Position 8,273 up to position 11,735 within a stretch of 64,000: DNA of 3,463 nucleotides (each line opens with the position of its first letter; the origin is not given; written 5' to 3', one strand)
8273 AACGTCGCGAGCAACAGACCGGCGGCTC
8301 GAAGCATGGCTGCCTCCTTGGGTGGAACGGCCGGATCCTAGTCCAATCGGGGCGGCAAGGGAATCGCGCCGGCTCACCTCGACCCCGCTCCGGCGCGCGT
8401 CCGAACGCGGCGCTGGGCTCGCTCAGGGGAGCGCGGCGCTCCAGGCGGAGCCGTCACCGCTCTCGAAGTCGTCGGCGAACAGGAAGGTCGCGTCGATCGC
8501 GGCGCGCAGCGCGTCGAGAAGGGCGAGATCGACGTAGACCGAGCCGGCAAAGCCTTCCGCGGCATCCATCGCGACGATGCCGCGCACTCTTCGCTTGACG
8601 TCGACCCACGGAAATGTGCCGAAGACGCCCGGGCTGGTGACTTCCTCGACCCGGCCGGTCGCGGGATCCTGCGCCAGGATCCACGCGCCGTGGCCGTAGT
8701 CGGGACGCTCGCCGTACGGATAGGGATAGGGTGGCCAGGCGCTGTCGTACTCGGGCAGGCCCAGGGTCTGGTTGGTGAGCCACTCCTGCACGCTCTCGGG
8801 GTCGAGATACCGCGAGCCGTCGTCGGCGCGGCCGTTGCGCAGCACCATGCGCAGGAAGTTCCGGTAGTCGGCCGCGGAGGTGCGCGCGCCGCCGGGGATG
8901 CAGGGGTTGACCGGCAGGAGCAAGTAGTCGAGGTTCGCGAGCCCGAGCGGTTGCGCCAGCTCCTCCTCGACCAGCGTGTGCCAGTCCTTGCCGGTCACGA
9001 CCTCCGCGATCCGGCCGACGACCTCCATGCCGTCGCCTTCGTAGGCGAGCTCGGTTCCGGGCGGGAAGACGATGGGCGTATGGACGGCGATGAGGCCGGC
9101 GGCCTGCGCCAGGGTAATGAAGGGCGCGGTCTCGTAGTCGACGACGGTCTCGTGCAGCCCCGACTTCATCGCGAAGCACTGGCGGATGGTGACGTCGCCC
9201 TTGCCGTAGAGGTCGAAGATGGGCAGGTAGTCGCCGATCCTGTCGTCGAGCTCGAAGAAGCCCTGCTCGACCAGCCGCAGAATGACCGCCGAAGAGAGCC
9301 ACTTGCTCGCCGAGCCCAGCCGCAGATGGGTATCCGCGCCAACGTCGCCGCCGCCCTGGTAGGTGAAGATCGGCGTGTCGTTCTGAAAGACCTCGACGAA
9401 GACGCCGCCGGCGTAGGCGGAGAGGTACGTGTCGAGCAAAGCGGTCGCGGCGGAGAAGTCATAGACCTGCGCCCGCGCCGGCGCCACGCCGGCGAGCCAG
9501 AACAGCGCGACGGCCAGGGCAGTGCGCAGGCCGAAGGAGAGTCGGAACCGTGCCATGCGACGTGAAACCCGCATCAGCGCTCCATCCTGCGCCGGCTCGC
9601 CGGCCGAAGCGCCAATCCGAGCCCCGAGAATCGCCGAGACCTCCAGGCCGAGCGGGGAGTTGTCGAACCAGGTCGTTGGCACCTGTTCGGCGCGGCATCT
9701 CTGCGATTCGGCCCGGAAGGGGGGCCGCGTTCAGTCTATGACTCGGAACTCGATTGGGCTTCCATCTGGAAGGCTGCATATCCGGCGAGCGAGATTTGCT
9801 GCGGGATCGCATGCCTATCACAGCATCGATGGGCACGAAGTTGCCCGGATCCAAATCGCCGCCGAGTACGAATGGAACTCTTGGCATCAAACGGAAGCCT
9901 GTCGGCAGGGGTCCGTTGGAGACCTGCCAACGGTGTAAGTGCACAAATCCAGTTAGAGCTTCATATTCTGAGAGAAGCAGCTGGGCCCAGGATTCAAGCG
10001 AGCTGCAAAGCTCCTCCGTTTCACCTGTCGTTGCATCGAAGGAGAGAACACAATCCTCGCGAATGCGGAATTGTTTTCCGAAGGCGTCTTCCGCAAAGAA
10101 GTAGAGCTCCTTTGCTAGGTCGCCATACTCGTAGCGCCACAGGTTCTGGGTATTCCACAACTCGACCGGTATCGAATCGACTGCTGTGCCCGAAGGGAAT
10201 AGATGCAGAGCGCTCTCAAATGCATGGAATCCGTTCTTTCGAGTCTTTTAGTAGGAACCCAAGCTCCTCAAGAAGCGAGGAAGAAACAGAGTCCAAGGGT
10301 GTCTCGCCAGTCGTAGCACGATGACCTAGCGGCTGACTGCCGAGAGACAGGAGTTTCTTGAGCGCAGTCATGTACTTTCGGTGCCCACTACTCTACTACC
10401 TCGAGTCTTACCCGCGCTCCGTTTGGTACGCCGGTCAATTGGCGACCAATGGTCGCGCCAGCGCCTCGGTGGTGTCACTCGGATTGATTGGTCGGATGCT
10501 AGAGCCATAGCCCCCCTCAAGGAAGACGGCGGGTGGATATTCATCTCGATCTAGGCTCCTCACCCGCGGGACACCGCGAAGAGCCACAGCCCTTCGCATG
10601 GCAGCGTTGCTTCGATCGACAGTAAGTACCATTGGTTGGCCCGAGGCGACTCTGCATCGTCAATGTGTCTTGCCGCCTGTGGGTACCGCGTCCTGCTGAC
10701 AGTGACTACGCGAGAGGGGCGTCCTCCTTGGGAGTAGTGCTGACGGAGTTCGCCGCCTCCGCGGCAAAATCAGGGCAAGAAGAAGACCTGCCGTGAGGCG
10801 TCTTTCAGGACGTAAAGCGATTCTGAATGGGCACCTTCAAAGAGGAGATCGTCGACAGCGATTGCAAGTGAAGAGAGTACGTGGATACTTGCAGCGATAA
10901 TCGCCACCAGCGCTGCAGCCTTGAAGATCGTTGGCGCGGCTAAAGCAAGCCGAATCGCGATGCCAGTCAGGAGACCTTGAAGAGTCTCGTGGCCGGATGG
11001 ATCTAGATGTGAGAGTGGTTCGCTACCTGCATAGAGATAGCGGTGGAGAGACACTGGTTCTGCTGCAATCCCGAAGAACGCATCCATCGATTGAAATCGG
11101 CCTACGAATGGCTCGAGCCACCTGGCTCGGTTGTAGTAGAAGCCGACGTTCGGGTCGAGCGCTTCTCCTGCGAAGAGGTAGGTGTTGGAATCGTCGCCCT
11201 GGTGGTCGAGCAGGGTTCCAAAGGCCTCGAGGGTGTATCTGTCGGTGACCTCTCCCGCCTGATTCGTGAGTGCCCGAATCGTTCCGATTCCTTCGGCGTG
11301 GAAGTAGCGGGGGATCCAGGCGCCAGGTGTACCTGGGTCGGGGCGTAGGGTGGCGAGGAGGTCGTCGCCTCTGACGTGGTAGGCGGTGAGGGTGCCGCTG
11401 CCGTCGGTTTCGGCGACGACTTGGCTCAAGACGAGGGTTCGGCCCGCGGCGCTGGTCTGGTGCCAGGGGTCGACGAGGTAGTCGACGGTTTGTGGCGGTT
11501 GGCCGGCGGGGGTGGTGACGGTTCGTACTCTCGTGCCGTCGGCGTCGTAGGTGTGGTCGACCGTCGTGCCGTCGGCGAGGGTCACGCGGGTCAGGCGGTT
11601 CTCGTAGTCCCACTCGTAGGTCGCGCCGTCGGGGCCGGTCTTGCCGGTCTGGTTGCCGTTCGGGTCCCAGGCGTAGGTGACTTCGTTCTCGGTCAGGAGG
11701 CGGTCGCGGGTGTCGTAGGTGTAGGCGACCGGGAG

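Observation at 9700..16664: RHS toxin locus: 5.9-kb YD-repeat gene with a short hydrophobic C-terminal module and a low-GC SUKH-like immunity remnant. Both are heavily frameshifted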

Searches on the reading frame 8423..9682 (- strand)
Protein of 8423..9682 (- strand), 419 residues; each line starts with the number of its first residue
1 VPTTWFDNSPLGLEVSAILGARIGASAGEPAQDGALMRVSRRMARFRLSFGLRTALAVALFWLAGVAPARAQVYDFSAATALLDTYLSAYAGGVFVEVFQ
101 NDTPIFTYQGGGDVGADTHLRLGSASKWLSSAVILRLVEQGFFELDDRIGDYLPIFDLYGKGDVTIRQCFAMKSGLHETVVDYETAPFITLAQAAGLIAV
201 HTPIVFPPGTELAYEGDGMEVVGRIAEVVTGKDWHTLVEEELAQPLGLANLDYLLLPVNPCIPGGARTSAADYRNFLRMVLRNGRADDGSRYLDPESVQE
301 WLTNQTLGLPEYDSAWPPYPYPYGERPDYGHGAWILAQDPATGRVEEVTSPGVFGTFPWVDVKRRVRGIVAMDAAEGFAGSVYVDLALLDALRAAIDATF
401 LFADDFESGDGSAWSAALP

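Call 11: find_encoding_contigs(protein=window:8423-9682:-, flank=10000, max_places=6)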
Protein window:8423-9682:- (419 aa): no gene with exactly this product is on record in the collection.

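Call 39: search_protein_families(library=pfam, proteins=[window:8423-9682:-], max_evalue=0.01)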
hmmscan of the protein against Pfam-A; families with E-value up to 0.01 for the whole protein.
window:8423-9682:- (419 aa): 1 family
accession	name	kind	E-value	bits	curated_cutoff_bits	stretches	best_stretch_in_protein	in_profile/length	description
PF00144.29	Beta-lactamase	-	2.1e-29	103.2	27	1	92-371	15-307/329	Beta-lactamase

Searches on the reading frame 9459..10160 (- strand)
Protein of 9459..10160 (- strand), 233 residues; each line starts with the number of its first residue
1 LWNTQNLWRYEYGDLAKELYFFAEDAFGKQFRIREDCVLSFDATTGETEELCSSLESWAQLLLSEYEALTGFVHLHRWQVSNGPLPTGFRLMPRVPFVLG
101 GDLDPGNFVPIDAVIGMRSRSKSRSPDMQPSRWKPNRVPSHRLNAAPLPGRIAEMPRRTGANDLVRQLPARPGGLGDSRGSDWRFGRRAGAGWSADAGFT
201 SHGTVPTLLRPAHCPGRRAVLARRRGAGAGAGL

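Call 4: search_protein_families(library=pfam, proteins=[window:9459-10160:-], max_evalue=0.1)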
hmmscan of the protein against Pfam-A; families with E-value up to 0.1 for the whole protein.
window:9459-10160:- (233 aa): 0 families

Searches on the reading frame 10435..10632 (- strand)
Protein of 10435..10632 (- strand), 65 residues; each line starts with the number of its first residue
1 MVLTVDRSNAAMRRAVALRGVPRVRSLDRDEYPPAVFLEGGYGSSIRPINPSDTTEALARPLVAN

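Call 4: search_protein_families(library=pfam, proteins=[window:10435-10632:-], max_evalue=0.1)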
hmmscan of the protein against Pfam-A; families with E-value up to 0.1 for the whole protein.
window:10435-10632:- (65 aa): 1 family
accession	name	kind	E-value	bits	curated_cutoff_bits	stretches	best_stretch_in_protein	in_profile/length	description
PF14040.12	DNase_NucA_NucB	-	0.04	14.9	23.8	1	29-53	50-74/100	Deoxyribonuclease NucA/NucB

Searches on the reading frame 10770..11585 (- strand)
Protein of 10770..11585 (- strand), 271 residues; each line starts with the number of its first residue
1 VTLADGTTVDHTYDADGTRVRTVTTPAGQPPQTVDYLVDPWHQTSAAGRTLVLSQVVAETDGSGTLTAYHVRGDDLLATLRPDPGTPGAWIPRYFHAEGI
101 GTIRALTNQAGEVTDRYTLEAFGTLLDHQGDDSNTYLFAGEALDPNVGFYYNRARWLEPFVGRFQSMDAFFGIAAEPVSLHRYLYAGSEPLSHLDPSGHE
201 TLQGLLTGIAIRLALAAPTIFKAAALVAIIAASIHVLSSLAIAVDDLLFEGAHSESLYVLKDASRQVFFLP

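Call 4: search_protein_families(library=pfam, proteins=[window:10770-11585:-], max_evalue=0.1)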
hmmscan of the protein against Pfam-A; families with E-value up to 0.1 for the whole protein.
window:10770-11585:- (271 aa): 1 family
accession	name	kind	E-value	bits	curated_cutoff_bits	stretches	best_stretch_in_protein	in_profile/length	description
PF05593.20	RHS_repeat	-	0.045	14.6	22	1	2-29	11-37/38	RHS Repeat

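Call 9: search_protein_families(library=ncbifam, proteins=[window:10770-11585:-], max_evalue=1)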
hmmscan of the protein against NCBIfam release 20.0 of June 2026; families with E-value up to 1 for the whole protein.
window:10770-11585:- (271 aa): 3 families
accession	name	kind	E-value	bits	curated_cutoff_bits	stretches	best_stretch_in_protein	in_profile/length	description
TIGR03696.1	Rhs_assc_core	domain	1.3e-14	54.5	32.5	1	120-199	2-76/76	RHS repeat-associated core domain-containing protein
NF041261.1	RHS_core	equivalog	0.00054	17.9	2000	1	94-197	1159-1259/1261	RHS element core protein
NF010244.0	PRK13691.1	exception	0.05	13.5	221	1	95-135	116-152/166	(3R)-hydroxyacyl-ACP dehydratase subunit HadC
